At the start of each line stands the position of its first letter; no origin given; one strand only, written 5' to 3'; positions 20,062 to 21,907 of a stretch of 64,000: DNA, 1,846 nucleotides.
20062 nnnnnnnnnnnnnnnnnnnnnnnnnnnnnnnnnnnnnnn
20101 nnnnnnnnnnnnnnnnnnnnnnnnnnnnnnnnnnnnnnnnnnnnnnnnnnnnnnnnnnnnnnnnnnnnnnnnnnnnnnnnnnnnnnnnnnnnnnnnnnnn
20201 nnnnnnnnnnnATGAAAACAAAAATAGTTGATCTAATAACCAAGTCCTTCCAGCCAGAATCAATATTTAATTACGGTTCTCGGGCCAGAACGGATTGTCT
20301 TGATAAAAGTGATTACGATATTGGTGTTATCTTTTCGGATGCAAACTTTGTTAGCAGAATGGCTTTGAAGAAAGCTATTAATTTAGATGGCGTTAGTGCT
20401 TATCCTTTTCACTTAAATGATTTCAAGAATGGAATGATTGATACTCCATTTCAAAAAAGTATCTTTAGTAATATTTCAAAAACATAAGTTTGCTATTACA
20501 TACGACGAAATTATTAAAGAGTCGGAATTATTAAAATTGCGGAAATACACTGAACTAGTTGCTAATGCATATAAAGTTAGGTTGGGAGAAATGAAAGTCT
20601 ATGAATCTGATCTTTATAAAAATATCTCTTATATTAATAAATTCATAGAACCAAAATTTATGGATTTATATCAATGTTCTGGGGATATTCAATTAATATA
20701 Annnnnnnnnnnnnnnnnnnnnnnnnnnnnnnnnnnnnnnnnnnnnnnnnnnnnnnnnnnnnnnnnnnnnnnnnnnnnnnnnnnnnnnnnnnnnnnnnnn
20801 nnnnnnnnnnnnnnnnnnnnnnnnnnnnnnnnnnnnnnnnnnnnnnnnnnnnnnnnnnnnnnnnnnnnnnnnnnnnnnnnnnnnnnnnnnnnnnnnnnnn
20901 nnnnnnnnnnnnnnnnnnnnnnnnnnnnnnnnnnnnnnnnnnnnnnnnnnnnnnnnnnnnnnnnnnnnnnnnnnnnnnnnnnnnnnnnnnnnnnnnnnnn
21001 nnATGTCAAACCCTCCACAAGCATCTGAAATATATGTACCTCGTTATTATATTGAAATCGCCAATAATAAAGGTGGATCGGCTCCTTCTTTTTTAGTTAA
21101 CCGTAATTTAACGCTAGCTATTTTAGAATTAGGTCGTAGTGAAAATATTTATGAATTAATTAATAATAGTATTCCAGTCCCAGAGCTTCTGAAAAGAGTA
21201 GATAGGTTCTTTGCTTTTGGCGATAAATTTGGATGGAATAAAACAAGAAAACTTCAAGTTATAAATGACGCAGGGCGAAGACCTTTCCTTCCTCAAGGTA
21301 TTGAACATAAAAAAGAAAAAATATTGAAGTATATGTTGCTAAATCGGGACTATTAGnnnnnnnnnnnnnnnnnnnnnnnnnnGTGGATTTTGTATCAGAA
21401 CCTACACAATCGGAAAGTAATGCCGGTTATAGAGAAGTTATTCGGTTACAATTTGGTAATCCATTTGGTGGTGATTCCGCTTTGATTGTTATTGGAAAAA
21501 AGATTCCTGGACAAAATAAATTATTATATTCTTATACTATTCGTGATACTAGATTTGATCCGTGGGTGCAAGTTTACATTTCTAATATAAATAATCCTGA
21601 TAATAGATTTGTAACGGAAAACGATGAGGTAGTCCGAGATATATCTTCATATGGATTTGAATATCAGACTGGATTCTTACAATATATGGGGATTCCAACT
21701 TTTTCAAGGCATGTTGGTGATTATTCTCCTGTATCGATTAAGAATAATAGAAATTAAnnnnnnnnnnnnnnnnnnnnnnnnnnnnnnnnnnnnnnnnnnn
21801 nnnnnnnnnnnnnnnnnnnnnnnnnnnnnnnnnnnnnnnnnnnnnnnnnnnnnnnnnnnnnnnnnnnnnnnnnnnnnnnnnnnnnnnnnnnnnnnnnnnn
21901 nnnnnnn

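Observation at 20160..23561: A 3.4-kb gene-bearing wedge separates the 23S-5S unit from 16S-tRNA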

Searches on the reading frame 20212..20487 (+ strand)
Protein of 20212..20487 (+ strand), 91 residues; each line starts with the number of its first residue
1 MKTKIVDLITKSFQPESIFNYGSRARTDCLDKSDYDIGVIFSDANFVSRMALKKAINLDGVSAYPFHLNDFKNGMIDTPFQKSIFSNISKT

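Call 6: search_protein_families(library=pfam, proteins=[window:20212-20487:+], max_evalue=0.1)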
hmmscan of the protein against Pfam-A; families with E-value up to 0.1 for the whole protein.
window:20212-20487:+ (91 aa): 4 families
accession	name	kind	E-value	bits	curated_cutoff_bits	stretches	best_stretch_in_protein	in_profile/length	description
PF18765.7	Polbeta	-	1.5e-07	31.9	26.9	1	4-85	2-81/93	Polymerase beta, Nucleotidyltransferase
PF01909.29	NTP_transf_2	-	0.00044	21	21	1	11-59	10-61/93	Nucleotidyltransferase domain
PF22600.2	MTPAP-like_central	-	0.069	13.7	27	1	3-55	27-79/139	Poly(A) RNA polymerase, mitochondrial-like, central palm domain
PF03445.19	DUF294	-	0.097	13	21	0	14-43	48-77/138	Putative nucleotidyltransferase DUF294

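Call 38: search_protein_families(library=phrogs, proteins=[window:20212-20487:+], max_evalue=0.01)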
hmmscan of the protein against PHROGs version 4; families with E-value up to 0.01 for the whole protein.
window:20212-20487:+ (91 aa): 0 families

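Call 39: search_protein_families(library=padloc, proteins=[window:20212-20487:+], max_evalue=0.01)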
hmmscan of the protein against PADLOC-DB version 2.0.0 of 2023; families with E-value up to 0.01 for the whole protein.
window:20212-20487:+ (91 aa): 3 families
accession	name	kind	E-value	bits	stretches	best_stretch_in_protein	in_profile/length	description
PDLC04907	PDC-S09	-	6e-07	27.6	1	5-45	17-57/114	-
PDLC04903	PDC-S09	-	0.00013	20.2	1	17-46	28-56/108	-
PDLC04906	PDC-S09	-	0.00051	18.4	1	9-56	18-67/98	-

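Call 40: search_protein_families(library=ncbifam, proteins=[window:20212-20487:+], max_evalue=0.01)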
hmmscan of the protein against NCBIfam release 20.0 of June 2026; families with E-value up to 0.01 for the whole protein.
window:20212-20487:+ (91 aa): 2 families
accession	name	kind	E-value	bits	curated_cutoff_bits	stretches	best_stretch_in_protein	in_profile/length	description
NF047752.1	MntA_antitoxin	equivalog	4.8e-06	26.4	60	1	12-85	4-74/106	type VII toxin-antitoxin system MntA family adenylyltransferase antitoxin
NF051895.1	anti_phage_HalB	equivalog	0.0062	16.2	190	1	21-59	5-41/211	anti-phage Hailong system nucleotidyltransferase HalB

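Call 53: search_protein_families(library=pfam, proteins=[window:20212-20484:+], max_evalue=1)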
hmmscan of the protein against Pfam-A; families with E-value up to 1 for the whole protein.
seq(91 aa): 4 families
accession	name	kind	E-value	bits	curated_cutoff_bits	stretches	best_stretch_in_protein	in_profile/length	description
PF18765.7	Polbeta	-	1.5e-07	31.9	26.9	1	4-85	2-81/93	Polymerase beta, Nucleotidyltransferase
PF01909.29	NTP_transf_2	-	0.00044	21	21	1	11-59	10-61/93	Nucleotidyltransferase domain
PF22600.2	MTPAP-like_central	-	0.069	13.7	27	1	3-55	27-79/139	Poly(A) RNA polymerase, mitochondrial-like, central palm domain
PF03445.19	DUF294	-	0.097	13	21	1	14-43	48-77/138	Putative nucleotidyltransferase DUF294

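Call 58: find_related_loci(query=window:20212-20487:+, collection=viral_contigs, flank=5000)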
Query window:20212-20487:+ (91 aa) in viral_contigs; peptide patterns used: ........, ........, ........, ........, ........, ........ (x = any residue, [..] = any of these).
21 stretches matched a pattern, but none encodes a relative of the query by tblastn (E <= 1e-3).

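Call 63: search_dna_similar(query=window:20212-20487:+, collection=plasmids, mode=protein, max_evalue=0.001, max_rows=8)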
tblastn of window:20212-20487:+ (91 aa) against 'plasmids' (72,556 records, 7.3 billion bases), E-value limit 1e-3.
No match.

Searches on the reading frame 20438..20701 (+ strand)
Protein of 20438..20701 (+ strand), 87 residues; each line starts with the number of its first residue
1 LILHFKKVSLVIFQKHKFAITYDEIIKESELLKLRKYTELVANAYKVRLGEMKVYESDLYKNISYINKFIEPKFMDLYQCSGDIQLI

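Call 6: search_protein_families(library=pfam, proteins=[window:20438-20701:+], max_evalue=0.1)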
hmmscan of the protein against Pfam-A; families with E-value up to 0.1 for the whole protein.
window:20438-20701:+ (87 aa): 0 families

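Call 38: search_protein_families(library=phrogs, proteins=[window:20438-20701:+], max_evalue=0.01)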
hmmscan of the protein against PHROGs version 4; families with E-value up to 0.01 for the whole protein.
window:20438-20701:+ (87 aa): 0 families

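Call 39: search_protein_families(library=padloc, proteins=[window:20438-20701:+], max_evalue=0.01)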
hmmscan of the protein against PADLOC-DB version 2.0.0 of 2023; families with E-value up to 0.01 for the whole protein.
window:20438-20701:+ (87 aa): 0 families

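Call 40: search_protein_families(library=ncbifam, proteins=[window:20438-20701:+], max_evalue=0.01)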
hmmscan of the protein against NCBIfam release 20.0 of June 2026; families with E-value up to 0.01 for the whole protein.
window:20438-20701:+ (87 aa): 0 families

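Call 53: search_protein_families(library=pfam, proteins=[window:20480-20698:+], max_evalue=1)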
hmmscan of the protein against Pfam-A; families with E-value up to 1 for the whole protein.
seq(73 aa): 1 family
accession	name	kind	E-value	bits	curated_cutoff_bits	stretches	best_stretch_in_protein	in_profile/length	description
PF06721.16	DUF1204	-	0.19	11.6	21.1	1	23-72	77-126/243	Protein of unknown function (DUF1204)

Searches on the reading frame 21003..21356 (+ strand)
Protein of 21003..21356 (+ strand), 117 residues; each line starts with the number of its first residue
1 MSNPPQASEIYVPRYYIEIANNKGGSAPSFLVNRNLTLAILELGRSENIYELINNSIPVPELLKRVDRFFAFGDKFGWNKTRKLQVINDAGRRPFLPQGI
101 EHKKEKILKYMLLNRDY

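Call 6: search_protein_families(library=pfam, proteins=[window:21003-21356:+], max_evalue=0.1)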
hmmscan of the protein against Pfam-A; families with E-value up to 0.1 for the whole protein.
window:21003-21356:+ (117 aa): 0 families

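Call 38: search_protein_families(library=phrogs, proteins=[window:21003-21356:+], max_evalue=0.01)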
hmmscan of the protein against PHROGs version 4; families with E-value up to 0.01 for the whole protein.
window:21003-21356:+ (117 aa): 0 families

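Call 39: search_protein_families(library=padloc, proteins=[window:21003-21356:+], max_evalue=0.01)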
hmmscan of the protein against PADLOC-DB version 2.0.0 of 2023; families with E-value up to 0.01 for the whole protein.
window:21003-21356:+ (117 aa): 0 families

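Call 40: search_protein_families(library=ncbifam, proteins=[window:21003-21356:+], max_evalue=0.01)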
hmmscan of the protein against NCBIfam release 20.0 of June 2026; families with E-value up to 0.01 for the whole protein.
window:21003-21356:+ (117 aa): 0 families

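Call 59: find_related_loci(query=window:21003-21356:+, collection=viral_contigs, flank=5000)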
Query window:21003-21356:+ (117 aa) in viral_contigs; peptide patterns used: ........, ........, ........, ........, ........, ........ (x = any residue, [..] = any of these).
17 stretches matched a pattern, but none encodes a relative of the query by tblastn (E <= 1e-3).

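Call 61: search_dna_similar(query=window:21003-21356:+, collection=phages, mode=protein, max_evalue=0.001, max_rows=5)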
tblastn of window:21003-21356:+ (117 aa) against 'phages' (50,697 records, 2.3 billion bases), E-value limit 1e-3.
No match.

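Call 65: predict_structure(protein=window:21003-21356:+)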
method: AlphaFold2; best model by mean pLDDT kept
length: 117 residues; sequences in the alignment: 1
mean_pLDDT: 50.3   pTM: 0.39
mean pLDDT of the five models: 50.3, 48.8, 47.3, 45.1, 42.0
residues with pLDDT >= 90: 0; 70-90: 0; 50-70: 62; < 50: 55
segments of 3 or more residues with pLDDT < 50: 1-3, 7-12, 41-57, 94-117
pLDDT, mean of each block of 10 residues (from residue 1): 47 57 57 51 41 46 57 58 59 45 45 35
secondary structure, 60 per line:
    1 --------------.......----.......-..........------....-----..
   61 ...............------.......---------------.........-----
elements in order: E15-21 E26-32 H34-43 H50-53 H59-75 E82-88 H104-112

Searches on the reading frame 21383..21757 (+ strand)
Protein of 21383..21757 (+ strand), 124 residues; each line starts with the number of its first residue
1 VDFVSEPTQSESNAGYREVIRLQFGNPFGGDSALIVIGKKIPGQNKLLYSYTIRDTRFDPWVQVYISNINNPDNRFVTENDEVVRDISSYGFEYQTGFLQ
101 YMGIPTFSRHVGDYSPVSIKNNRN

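Call 6: search_protein_families(library=pfam, proteins=[window:21383-21757:+], max_evalue=0.1)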
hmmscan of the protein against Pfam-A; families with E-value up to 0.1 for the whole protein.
window:21383-21757:+ (124 aa): 0 families

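Call 38: search_protein_families(library=phrogs, proteins=[window:21383-21757:+], max_evalue=0.01)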
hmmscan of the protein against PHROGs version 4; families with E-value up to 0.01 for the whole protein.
window:21383-21757:+ (124 aa): 0 families

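Call 39: search_protein_families(library=padloc, proteins=[window:21383-21757:+], max_evalue=0.01)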
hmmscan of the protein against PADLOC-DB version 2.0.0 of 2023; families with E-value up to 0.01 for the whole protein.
window:21383-21757:+ (124 aa): 0 families

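Call 40: search_protein_families(library=ncbifam, proteins=[window:21383-21757:+], max_evalue=0.01)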
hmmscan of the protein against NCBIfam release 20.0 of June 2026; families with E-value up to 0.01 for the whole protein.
window:21383-21757:+ (124 aa): 0 families

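Call 60: find_related_loci(query=window:21383-21757:+, collection=viral_contigs, flank=5000)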
Query window:21383-21757:+ (124 aa) in viral_contigs; peptide patterns used: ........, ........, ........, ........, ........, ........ (x = any residue, [..] = any of these).
12 stretches matched a pattern, but none encodes a relative of the query by tblastn (E <= 1e-3).

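Call 62: search_dna_similar(query=window:21383-21757:+, collection=phages, mode=protein, max_evalue=0.001, max_rows=5)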
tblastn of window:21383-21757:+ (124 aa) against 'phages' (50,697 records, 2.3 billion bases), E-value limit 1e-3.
No match.

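Call 67: search_protein_representatives(protein=window:21383-21757:+)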
Query: 124 residues. Proteins with E-value up to 0.001 (for the whole library): 1; up to 1e-10: 1; up to 1e-30: 1. The best 1 are listed.
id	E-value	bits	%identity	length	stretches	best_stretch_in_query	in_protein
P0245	1.3e-78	277.3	100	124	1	1-124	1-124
